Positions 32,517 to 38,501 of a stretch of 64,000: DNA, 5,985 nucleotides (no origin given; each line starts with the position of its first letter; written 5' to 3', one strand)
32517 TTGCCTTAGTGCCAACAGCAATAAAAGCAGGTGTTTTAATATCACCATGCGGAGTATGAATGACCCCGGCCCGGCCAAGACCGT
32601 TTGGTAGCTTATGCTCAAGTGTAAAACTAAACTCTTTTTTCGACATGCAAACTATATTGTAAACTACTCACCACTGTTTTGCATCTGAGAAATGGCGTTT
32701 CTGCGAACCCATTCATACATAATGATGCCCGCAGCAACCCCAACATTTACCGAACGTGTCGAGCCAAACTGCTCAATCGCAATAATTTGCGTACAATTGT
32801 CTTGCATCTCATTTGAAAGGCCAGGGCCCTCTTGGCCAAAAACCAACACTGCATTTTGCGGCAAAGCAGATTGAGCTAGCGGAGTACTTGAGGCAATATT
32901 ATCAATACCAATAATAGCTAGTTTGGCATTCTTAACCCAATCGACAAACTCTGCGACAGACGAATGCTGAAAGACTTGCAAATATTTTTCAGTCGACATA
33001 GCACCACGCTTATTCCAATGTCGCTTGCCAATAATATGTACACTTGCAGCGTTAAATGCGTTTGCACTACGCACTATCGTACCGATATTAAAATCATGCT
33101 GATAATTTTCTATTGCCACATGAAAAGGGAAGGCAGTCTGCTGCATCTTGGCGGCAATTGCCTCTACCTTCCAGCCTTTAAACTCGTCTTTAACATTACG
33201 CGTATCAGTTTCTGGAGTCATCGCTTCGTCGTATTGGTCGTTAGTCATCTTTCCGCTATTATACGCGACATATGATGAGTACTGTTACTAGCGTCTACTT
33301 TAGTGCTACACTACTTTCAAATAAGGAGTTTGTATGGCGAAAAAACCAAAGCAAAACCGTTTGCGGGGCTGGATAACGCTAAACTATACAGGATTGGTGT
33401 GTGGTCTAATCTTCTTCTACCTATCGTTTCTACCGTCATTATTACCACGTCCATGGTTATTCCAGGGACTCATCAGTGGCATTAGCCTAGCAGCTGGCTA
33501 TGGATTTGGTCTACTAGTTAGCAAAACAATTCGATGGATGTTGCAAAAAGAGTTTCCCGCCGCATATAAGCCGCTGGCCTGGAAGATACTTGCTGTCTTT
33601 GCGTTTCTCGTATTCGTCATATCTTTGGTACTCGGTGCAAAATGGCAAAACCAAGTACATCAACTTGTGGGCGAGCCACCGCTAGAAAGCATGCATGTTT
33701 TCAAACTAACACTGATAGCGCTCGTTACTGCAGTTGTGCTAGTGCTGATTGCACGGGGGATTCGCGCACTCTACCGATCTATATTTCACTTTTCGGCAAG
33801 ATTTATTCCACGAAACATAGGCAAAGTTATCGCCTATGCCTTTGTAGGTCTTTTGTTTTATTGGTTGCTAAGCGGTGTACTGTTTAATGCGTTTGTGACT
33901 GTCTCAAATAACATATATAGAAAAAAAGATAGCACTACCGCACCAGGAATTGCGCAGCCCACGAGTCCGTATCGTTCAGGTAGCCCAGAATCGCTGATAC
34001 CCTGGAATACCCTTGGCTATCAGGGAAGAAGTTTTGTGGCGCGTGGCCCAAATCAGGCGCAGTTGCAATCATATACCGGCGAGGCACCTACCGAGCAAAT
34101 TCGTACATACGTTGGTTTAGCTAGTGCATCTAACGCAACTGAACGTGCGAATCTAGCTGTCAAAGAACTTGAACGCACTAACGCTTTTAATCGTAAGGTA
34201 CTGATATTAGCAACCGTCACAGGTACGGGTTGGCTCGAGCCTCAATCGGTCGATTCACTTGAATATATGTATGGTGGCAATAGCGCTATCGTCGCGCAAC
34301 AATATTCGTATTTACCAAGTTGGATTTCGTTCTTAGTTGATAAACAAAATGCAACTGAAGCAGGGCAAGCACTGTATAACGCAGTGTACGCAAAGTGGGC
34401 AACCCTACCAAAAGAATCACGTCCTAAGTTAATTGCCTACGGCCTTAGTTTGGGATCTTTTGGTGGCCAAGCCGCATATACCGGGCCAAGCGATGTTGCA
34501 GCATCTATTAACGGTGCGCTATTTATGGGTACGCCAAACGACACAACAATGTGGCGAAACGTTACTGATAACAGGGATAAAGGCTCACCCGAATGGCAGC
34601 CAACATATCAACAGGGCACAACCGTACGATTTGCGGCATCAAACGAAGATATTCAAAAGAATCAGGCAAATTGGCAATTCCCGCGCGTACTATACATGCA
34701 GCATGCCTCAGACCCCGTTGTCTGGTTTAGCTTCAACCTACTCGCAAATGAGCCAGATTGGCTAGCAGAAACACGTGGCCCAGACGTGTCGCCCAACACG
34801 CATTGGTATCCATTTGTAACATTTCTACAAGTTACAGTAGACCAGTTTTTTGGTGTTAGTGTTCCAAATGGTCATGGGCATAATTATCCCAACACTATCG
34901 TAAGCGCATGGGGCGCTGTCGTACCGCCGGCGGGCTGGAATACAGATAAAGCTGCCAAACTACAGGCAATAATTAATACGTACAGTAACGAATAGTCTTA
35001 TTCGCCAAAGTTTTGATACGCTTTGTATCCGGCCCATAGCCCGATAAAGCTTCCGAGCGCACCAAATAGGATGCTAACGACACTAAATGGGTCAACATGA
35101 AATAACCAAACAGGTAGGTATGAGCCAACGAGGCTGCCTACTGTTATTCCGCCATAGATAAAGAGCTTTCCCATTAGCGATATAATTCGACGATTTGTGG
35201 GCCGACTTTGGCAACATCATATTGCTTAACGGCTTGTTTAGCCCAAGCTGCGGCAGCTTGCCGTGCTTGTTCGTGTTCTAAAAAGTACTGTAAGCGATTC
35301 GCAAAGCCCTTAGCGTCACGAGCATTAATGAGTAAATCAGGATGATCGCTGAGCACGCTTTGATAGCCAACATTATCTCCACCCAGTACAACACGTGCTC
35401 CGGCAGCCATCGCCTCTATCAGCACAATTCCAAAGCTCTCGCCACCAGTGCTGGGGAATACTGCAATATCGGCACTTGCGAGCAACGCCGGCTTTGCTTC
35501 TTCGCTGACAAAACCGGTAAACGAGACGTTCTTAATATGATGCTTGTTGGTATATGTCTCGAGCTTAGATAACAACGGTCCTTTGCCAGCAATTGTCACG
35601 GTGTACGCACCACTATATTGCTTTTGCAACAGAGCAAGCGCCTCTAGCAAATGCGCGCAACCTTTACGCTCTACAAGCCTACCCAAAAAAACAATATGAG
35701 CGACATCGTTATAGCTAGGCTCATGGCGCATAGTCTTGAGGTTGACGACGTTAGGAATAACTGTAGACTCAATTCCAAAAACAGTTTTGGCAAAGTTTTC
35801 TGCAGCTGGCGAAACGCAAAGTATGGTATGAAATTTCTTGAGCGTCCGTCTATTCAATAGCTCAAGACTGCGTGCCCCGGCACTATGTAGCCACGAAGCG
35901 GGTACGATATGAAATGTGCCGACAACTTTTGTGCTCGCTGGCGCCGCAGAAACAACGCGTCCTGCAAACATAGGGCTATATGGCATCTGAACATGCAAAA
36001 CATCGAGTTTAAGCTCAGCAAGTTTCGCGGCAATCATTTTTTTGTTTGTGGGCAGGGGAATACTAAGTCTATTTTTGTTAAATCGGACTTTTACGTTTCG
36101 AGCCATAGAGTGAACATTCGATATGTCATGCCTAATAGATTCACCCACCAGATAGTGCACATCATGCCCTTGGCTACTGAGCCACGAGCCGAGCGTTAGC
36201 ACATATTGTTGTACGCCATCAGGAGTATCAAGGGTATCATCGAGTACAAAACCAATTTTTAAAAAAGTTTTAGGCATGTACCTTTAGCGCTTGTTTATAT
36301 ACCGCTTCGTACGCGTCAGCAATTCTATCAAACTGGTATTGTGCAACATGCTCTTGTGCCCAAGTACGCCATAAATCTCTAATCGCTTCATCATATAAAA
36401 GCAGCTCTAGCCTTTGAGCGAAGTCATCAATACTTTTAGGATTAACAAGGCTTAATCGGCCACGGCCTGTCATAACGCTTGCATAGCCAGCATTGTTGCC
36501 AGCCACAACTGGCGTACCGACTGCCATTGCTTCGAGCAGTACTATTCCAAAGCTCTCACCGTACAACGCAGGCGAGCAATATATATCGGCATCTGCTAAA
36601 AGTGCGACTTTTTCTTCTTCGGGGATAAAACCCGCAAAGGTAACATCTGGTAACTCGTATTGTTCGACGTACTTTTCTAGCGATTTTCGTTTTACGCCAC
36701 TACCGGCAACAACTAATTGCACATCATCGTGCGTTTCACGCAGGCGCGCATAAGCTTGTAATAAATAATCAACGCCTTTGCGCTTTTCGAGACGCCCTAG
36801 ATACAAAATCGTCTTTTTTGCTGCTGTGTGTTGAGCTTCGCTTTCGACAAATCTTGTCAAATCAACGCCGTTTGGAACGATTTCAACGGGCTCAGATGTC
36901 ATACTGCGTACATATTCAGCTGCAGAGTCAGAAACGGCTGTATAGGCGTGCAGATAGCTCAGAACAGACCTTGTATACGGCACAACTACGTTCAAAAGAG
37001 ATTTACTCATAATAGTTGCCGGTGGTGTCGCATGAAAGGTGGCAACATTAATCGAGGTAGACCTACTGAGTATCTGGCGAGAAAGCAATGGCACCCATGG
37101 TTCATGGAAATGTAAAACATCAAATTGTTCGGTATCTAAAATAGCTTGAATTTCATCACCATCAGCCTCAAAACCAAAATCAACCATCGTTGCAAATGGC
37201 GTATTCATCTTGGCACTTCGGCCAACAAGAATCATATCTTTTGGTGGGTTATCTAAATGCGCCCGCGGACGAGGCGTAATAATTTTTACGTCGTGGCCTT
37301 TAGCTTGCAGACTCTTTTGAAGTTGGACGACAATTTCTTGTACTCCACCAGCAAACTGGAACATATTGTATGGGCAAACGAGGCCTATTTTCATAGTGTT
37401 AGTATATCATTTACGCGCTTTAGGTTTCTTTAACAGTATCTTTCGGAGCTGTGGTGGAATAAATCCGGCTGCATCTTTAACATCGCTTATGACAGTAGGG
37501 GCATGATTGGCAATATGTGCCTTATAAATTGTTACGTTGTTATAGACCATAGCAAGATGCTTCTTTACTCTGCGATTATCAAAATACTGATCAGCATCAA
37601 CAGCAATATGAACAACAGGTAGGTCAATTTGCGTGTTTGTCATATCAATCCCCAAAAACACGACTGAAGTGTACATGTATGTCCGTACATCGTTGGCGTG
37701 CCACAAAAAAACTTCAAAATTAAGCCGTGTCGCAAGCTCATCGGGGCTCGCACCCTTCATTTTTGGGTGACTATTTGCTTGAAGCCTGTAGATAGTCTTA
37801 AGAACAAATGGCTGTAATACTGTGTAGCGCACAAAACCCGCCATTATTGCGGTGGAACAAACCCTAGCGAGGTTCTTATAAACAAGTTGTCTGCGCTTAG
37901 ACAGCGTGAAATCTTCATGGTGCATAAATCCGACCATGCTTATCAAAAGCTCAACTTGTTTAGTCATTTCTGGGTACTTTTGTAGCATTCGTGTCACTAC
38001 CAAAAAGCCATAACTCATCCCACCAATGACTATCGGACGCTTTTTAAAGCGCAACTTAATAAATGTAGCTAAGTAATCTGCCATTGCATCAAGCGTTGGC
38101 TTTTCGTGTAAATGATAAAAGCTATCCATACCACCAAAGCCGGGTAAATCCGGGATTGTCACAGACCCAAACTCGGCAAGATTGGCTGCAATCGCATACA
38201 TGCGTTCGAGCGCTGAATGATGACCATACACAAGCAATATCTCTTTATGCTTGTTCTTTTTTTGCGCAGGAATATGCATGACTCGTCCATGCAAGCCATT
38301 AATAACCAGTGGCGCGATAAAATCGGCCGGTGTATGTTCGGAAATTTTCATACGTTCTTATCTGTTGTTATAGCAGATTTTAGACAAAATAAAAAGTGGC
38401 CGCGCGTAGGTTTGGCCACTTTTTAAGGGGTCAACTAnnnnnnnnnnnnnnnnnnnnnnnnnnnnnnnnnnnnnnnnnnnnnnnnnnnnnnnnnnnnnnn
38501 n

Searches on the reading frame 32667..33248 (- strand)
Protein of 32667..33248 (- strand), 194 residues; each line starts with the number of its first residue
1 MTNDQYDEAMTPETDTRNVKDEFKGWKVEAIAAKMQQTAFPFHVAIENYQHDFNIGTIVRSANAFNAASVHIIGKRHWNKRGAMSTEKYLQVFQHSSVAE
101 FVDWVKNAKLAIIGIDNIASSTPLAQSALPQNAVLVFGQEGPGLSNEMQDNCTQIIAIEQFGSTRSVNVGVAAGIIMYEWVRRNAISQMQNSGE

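Call 64: search_protein_families(library=pfam, proteins=[window:32667-33248:-], max_evalue=0.001)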
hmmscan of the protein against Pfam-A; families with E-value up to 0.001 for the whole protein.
window:32667-33248:- (194 aa): 1 family
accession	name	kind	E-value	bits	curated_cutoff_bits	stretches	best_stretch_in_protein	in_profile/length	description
PF00588.24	SpoU_methylase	-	3.2e-32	112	29.7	1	42-178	2-142/142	SpoU rRNA Methylase family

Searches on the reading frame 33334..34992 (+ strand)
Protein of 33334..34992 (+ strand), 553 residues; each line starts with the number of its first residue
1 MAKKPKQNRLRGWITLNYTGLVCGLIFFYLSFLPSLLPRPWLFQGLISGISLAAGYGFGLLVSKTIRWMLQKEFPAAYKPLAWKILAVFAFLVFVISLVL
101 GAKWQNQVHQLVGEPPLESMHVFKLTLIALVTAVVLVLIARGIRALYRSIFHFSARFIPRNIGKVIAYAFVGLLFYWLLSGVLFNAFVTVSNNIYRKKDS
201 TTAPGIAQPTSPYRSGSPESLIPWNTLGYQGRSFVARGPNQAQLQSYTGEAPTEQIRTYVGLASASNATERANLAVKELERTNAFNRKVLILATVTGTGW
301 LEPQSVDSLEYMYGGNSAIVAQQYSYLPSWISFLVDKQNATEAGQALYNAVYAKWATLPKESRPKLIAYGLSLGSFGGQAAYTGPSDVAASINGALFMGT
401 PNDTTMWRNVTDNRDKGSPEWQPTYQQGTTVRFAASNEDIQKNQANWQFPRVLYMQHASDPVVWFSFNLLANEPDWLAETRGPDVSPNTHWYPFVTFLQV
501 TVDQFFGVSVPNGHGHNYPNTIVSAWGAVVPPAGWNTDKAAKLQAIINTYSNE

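Call 64: search_protein_families(library=pfam, proteins=[window:33334-34992:+], max_evalue=0.001)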
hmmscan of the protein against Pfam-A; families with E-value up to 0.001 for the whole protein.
window:33334-34992:+ (553 aa): 2 families
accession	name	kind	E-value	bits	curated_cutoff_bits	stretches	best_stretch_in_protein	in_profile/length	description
PF10081.15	Abhydrolase_9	-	2.1e-124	414.7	26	1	256-543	1-288/288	Alpha/beta-hydrolase family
PF15420.11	Abhydrolase_9_N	-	6.2e-65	219.6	27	1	34-239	3-208/208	Alpha/beta-hydrolase family N-terminus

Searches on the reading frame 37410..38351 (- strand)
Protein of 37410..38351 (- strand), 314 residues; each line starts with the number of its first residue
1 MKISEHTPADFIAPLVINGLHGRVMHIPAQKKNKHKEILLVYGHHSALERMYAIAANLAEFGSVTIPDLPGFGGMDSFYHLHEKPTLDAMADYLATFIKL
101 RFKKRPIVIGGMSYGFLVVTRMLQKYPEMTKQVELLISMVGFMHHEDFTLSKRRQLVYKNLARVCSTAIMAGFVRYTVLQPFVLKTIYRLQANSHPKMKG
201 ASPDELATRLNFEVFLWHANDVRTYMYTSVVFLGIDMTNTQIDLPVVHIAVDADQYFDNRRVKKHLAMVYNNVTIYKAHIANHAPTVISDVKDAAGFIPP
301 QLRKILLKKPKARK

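Call 64: search_protein_families(library=pfam, proteins=[window:37410-38351:-], max_evalue=0.001)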
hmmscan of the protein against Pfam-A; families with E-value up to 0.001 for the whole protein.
window:37410-38351:- (314 aa): 2 families
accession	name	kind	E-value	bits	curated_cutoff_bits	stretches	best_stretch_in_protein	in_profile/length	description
PF12146.15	Hydrolase_4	-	2.7e-06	27.3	27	1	34-165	3-134/239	Serine aminopeptidase, S33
PF00561.26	Abhydrolase_1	-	0.00033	20.9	25.8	1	63-128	29-92/245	alpha/beta hydrolase fold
